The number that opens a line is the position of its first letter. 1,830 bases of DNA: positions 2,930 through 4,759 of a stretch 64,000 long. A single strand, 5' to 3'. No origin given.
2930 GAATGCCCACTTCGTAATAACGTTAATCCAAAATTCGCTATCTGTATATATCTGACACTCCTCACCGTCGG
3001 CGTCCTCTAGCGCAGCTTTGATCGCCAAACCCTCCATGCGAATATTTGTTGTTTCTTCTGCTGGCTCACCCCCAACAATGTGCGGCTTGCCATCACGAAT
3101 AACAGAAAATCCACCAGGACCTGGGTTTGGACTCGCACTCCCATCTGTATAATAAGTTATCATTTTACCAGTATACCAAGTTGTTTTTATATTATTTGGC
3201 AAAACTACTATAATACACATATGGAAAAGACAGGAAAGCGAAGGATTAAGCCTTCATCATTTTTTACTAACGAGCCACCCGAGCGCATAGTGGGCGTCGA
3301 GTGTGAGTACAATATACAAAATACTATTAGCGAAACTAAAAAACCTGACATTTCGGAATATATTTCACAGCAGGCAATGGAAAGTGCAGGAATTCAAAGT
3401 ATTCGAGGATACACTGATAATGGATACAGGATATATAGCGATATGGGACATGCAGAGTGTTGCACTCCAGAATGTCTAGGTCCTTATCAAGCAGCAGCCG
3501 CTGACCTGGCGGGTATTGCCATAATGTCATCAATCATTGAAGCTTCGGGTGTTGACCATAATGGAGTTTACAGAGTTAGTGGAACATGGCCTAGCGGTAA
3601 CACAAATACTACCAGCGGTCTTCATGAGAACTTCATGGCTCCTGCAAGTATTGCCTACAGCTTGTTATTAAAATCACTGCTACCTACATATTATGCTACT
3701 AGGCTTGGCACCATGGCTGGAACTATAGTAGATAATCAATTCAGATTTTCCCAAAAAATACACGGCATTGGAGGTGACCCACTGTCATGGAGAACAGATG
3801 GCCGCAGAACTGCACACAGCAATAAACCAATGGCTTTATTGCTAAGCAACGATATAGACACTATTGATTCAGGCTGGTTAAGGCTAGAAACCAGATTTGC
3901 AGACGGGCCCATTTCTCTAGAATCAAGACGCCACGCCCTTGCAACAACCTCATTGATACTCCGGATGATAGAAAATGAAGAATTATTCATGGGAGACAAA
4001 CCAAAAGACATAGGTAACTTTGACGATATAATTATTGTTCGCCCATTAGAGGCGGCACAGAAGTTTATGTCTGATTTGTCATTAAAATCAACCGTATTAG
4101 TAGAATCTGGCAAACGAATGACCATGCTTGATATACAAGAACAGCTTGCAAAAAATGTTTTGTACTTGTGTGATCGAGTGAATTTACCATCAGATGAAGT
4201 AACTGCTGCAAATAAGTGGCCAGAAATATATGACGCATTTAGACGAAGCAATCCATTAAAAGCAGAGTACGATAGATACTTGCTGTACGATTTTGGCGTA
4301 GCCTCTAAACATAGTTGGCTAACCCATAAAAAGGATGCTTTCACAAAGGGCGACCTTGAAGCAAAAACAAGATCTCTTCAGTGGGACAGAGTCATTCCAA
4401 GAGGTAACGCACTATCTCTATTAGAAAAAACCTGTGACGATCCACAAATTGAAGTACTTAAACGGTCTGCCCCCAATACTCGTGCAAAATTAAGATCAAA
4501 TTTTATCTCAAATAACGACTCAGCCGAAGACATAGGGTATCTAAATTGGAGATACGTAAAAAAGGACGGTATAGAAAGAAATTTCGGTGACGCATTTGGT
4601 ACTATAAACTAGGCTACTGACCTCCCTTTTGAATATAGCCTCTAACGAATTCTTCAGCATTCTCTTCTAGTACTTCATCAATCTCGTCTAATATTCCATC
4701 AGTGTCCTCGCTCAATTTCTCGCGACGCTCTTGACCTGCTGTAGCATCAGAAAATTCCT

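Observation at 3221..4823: Pup (ends in GGQ) paired with a single divergent PafA/Dop-family enzyme, with no Mpa/ARC or proteasome in a reduced, non-actinobacterial-looking context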

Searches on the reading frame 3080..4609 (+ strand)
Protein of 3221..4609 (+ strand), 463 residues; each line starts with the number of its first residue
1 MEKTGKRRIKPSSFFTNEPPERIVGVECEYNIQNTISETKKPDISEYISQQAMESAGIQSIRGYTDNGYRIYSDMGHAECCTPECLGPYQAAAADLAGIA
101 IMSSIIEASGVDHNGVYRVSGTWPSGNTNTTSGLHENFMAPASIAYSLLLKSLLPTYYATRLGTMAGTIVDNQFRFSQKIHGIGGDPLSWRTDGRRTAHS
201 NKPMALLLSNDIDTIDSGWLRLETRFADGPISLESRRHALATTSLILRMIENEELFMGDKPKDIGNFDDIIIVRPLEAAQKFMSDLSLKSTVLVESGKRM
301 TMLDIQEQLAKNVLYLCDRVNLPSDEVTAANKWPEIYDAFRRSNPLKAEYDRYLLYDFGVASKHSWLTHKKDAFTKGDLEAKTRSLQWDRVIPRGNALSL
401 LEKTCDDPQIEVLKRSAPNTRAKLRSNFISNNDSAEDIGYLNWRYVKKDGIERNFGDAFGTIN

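Call 3: search_protein_families(library=pfam, proteins=[window:3221-4609:+, window:3080-4609:+], max_evalue=0.01)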
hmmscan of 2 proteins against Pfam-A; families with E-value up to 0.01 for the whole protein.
window:3221-4609:+ (463 aa): 1 family
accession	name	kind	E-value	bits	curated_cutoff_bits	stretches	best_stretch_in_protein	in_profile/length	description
PF03136.20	Pup_ligase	-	6.8e-28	98.3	25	1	54-446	69-440/441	Pup-ligase protein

window:3080-4609:+ (510 aa): 1 family
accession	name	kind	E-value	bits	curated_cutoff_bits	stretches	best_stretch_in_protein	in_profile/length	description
PF03136.20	Pup_ligase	-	1e-27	97.7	25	1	101-493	69-440/441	Pup-ligase protein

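Call 4: search_protein_families(library=ncbifam, proteins=[window:3221-4609:+], max_evalue=0.01)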
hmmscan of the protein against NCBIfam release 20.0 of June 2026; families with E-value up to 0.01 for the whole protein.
window:3221-4609:+ (463 aa): 2 families
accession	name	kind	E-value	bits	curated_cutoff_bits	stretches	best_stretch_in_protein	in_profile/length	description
TIGR03686.1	pupylate_PafA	equivalog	1.8e-20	73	551.3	1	22-447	2-428/457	Pup--protein ligase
TIGR03688.1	depupylase_Dop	equivalog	5.8e-16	58.3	492.3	2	219-345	237-351/485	depupylase/deamidase Dop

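Call 10: find_homologous_proteins(query=window:3221-4609:+)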
Query window:3221-4609:+ (463 aa): 36 proteins with E <= 0.001 among 8000 candidates.
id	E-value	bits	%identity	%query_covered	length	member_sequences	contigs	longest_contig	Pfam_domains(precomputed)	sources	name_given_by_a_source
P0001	0.0e+0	1060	100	100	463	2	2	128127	PF03136.21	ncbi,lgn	-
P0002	3.3e-286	967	88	100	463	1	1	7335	PF03136.21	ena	-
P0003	1.5e-164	566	56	98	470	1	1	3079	PF03136.21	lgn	-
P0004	1.3e-156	540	58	96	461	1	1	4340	PF03136.21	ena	-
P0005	2.7e-156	539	53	99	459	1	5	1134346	PF03136.21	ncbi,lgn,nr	ncbi:MAG: proteasome accessory factor PafA2 family protein [Candidatus Nomurabacteria bacterium]|nr:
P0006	1.0e-153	530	53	99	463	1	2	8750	PF03136.21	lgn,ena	-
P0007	2.1e-153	529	54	99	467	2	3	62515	PF03136.21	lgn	-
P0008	9.0e-153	527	55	97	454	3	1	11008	PF03136.21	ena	-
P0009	3.2e-152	525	53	99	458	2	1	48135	PF03136.21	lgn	-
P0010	6.5e-151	521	54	99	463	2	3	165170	PF03136.21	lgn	-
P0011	2.9e-150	519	52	99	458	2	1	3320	PF03136.21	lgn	-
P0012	4.3e-150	518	52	100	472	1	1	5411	PF03136.21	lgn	-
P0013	5.3e-150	518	56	95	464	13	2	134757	PF03136.21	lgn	-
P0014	1.5e-148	513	51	100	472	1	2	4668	PF03136.21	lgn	-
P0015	4.0e-148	512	53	99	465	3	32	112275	PF03136.21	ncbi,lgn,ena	-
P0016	9.2e-145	501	54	94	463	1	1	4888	PF03136.21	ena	-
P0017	4.2e-142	492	52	98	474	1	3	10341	PF03136.21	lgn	-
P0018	6.1e-138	478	50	97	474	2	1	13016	PF03136.21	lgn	-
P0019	2.6e-134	466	50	97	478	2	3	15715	PF03136.21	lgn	-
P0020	2.2e-128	447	58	77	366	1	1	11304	PF03136.21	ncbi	-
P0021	6.3e-122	425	46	98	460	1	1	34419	PF03136.21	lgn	-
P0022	7.0e-93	330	44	97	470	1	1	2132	PF03136.21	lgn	-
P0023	8.2e-87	310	39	94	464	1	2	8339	PF03136.21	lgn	-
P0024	2.2e-82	295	41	93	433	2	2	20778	PF03136.21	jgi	-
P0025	3.7e-81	291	39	96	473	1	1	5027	PF03136.21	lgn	-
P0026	1.2e-79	286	39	96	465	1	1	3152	PF03136.21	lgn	-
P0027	1.8e-79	286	38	96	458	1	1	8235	PF03136.21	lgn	-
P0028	2.5e-79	285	37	97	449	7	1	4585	PF03136.21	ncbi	-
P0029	1.4e-78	283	39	94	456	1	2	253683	PF03136.21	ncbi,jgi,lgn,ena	jgi:proteasome accessory factor A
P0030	8.8e-78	280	36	98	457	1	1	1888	PF03136.21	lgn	-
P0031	1.5e-76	276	38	95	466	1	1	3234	PF03136.21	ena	-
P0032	3.8e-71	258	37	92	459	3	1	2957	PF03136.21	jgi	jgi:proteasome accessory factor A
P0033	1.0e-69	253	35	98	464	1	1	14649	PF03136.21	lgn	-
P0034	6.4e-68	247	38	84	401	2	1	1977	PF03136.21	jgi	jgi:hypothetical protein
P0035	3.5e-62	229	36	91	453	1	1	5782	PF03136.21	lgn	-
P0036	1.4e-61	227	36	91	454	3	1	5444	PF03136.21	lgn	-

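Call 12: find_encoding_contigs(protein=P0001, flank=10000, max_places=4)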
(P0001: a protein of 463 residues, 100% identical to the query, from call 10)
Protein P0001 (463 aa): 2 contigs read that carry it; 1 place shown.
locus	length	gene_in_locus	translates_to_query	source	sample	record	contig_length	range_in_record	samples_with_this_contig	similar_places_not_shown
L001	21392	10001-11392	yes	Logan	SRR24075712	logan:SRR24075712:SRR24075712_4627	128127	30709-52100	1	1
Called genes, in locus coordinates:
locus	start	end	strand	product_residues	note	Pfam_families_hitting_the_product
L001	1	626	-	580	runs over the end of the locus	PF03717:PBP_dimer, PF00905:Transpeptidase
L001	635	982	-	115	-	-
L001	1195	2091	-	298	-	PF01795:Methyltransf_5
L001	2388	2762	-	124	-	PF02381:MraZ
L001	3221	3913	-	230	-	PF13419:HAD_2 (weak)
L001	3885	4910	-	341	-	PF01933:CofD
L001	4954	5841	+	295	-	PF14067:LssY_C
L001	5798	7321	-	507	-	PF05970:PIF1, PF13245:AAA_19, PF13604:AAA_30, PF21530:Pif1_2B_dom (weak)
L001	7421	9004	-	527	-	-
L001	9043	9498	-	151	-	PF01243:PNPOx_N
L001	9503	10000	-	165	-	PF00075:RNase_H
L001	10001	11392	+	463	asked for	PF03136:Pup_ligase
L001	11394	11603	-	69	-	PF05639:Pup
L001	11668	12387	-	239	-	PF13419:HAD_2 (faint), PF13242:Hydrolase_like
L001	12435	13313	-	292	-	PF00149:Metallophos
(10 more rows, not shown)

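Call 13: find_encoding_contigs(protein=P0005, flank=10000, max_places=4)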
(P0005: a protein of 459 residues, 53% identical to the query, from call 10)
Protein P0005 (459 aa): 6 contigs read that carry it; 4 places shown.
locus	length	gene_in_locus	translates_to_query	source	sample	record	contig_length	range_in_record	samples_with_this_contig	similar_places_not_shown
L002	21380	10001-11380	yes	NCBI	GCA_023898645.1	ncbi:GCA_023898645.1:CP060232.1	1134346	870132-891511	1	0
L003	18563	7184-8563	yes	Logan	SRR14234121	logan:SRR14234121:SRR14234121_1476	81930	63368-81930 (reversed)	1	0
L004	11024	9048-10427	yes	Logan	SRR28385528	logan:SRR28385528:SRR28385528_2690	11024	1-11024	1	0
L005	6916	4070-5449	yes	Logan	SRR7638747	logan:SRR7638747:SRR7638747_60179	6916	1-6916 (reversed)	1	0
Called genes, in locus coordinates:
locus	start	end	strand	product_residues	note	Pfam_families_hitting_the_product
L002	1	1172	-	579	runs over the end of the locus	PF03717:PBP_dimer, PF21922:PBP_dimer_2 (faint), PF00905:Transpeptidase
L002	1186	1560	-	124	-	-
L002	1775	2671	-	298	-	PF01795:Methyltransf_5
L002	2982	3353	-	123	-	PF02381:MraZ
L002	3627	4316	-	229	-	-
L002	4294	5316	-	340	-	PF01933:CofD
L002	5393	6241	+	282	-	PF14067:LssY_C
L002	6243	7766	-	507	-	PF05970:PIF1, PF13245:AAA_19, PF13401:AAA_22 (faint), PF13604:AAA_30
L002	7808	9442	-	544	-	-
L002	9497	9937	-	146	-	PF00075:RNase_H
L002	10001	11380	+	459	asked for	PF03136:Pup_ligase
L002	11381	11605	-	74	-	PF05639:Pup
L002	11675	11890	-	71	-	-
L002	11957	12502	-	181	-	PF10688:Imp-YgjV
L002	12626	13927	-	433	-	PF00587:tRNA-synt_2b, PF03129:HGTP_anticodon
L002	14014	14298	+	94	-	-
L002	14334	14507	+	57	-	-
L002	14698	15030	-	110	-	PF01906:YbjQ_1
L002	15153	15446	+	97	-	-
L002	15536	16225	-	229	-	PF11967:RecO_N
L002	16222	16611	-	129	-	PF00072:Response_reg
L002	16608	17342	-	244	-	PF02518:HATPase_c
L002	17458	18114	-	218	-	-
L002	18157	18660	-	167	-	-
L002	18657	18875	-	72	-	-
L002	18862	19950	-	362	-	PF13742:tRNA_anti_2, PF01336:tRNA_anti-codon (weak), PF02601:Exonuc_VII_L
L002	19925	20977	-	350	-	PF03706:LPG_synthase_TM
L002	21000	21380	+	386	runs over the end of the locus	PF01555:N6_N4_Mtase (weak), PF01170:UPF0020, PF13649:Methyltransf_25 (weak), PF13847:Methyltransf_31 (weak)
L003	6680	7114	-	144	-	PF00075:RNase_H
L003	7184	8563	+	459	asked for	PF03136:Pup_ligase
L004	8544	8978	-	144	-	PF00075:RNase_H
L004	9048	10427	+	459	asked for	PF03136:Pup_ligase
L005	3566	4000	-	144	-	PF00075:RNase_H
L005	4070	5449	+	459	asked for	PF03136:Pup_ligase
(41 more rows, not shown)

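Call 17: search_solved_structures(query=window:3221-4609:+, max_evalue=0.01, show_alignments=3)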
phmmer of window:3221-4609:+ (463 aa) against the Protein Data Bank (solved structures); distinct sequences matched with E-value up to 0.01: 5.
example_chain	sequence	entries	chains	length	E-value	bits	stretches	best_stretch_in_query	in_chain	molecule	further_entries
9cku_G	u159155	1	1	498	6.4e-11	44.7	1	29-346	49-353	Pup deamidase/depupylase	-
4b0r_A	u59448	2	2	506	4.9e-08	35.2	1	54-336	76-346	DEAMIDASE-DEPUPYLASE DOP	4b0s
5lrt_A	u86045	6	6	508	4.9e-08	35.2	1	54-336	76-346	Depupylase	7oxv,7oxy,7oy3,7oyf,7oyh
4b0t_A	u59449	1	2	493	0.00012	24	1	21-308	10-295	PUP--PROTEIN LIGASE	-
4bjr_A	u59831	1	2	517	0.00061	21.7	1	21-308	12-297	PUP--PROTEIN LIGASE, PROKARYOTIC UBIQUITIN-LIKE PROTEIN PUP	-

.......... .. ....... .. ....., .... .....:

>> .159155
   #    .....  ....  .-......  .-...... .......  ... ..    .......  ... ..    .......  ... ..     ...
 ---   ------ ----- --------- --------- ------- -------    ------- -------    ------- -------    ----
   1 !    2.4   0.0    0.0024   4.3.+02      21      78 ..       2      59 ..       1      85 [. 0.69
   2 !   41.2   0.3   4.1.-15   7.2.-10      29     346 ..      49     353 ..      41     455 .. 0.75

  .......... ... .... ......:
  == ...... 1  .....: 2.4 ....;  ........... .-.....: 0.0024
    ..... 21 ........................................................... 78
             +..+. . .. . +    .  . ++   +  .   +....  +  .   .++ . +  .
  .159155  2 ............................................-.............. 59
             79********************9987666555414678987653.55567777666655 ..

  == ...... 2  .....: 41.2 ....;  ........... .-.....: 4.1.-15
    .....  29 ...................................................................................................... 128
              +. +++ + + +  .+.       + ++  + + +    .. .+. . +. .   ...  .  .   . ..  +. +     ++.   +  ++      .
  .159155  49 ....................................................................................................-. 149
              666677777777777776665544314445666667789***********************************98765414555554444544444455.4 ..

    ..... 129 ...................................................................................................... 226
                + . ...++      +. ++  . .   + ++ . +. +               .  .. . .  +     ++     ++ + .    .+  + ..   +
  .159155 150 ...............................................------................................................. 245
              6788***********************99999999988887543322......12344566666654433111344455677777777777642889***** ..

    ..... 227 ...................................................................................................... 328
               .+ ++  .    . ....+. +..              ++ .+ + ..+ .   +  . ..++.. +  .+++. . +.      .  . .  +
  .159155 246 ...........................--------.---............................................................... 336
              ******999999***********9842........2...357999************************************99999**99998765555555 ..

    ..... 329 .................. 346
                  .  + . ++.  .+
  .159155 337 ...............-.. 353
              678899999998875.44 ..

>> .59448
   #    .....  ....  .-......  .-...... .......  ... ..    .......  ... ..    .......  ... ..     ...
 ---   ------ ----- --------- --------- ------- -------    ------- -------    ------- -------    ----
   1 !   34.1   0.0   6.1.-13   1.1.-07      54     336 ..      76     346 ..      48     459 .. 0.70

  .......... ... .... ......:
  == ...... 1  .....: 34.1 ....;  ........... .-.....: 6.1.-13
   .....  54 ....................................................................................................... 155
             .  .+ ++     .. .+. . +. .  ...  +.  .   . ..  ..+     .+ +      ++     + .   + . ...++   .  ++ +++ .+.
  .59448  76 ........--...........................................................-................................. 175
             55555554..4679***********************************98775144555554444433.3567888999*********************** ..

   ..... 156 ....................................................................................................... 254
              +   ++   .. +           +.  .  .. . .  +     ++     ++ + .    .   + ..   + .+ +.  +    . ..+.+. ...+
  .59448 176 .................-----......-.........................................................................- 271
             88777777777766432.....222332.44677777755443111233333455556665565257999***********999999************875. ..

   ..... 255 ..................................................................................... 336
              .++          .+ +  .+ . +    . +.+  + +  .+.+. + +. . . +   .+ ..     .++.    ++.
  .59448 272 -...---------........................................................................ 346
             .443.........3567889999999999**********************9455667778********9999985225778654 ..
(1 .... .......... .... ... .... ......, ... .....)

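Call 20: find_related_loci(query=A1, collection=genome_contigs, flank=10000)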
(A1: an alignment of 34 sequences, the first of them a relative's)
Query A1 (463 aa) in genome_contigs; peptide patterns used: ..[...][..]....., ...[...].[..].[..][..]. (x = any residue, [..] = any of these).
463 stretches matched a pattern; 7 encode a relative of the query (tblastn E <= 1e-3); 7 distinct loci.
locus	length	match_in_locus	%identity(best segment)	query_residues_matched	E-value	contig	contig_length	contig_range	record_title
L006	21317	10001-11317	39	9-443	3e-90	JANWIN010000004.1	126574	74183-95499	MAG: Candidatus Saccharimonadales bacterium isolate CRAIB_MAG42 c_000000035207, whole genome shotgun sequence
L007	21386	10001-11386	53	1-460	6e-151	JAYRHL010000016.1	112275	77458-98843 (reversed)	MAG: Candidatus Saccharimonadaceae bacterium isolate SZ_szas25bin.26 k141_617601, whole genome shotgun sequence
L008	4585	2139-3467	37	9-459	2e-81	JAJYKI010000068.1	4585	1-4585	MAG: bacterium isolate DBS2-1.bin32 NODE_39502_length_4585_cov_1.228354, whole genome shotgun sequence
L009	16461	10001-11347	36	5-461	3e-78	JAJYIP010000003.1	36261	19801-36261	MAG: bacterium isolate DBS2-1.bin125 NODE_1931_length_36261_cov_1.880085, whole genome shotgun sequence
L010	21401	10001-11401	35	8-461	3e-73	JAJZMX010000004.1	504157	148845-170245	MAG: bacterium isolate MAS3.bin45 NODE_4_length_504157_cov_2.236047, whole genome shotgun sequence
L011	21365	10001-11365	35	6-461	8e-67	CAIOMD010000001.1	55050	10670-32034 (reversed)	uncultured Candidatus Saccharibacteria bacterium isolate AM-lipid-02-D3_bin-0353 genome assembly, contig: bin-0353:01/13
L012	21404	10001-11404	34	8-462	4e-67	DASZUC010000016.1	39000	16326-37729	MAG TPA_asm: Candidatus Saccharimonadales bacterium isolate SMAG_U6093 k141_793771, whole genome shotgun sequence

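Call 24: search_protein_representatives(protein=window:3221-4609:+)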
Query: 463 residues. Proteins with E-value up to 0.001 (for the whole library): 601; up to 1e-10: 215; up to 1e-30: 94. The best 150 are listed.
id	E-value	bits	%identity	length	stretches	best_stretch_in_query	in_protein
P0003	4.9e-165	565.9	59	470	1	7-461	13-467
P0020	6.9e-129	446.7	61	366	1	6-356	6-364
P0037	5.5e-93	328.4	43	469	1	10-460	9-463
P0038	2.9e-88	312.8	41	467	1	7-453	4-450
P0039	4.1e-88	312.4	42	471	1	6-449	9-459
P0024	7.1e-83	295.1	43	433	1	24-455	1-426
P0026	3.9e-80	286.1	43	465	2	8-416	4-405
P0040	6.3e-78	278.8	38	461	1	8-451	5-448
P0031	4.6e-77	275.9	41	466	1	6-444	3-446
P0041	4.4e-76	272.7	39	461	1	9-448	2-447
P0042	1.4e-75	271.1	38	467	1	8-460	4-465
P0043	6.2e-74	265.6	36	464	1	7-460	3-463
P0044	7.9e-74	265.3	39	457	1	9-444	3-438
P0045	1.3e-73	264.6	38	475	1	11-460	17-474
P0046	2.0e-73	263.9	40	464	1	13-439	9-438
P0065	2.7e-58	214.1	38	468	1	9-439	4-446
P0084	8.3e-49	182.8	35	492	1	9-446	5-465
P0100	7.1e-40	153.4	32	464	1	10-437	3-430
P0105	3.2e-37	144.6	34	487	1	12-351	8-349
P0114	7.6e-34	133.5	32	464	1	10-454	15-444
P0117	5.1e-32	127.5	33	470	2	64-430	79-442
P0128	6.7e-29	117.2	32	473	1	13-343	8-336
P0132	2.7e-28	115.2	30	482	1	10-443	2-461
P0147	3.1e-26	108.4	30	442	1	17-437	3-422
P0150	8.0e-26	107.0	35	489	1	9-443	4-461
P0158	1.2e-23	99.8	31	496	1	9-445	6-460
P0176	2.4e-19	85.7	32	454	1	25-333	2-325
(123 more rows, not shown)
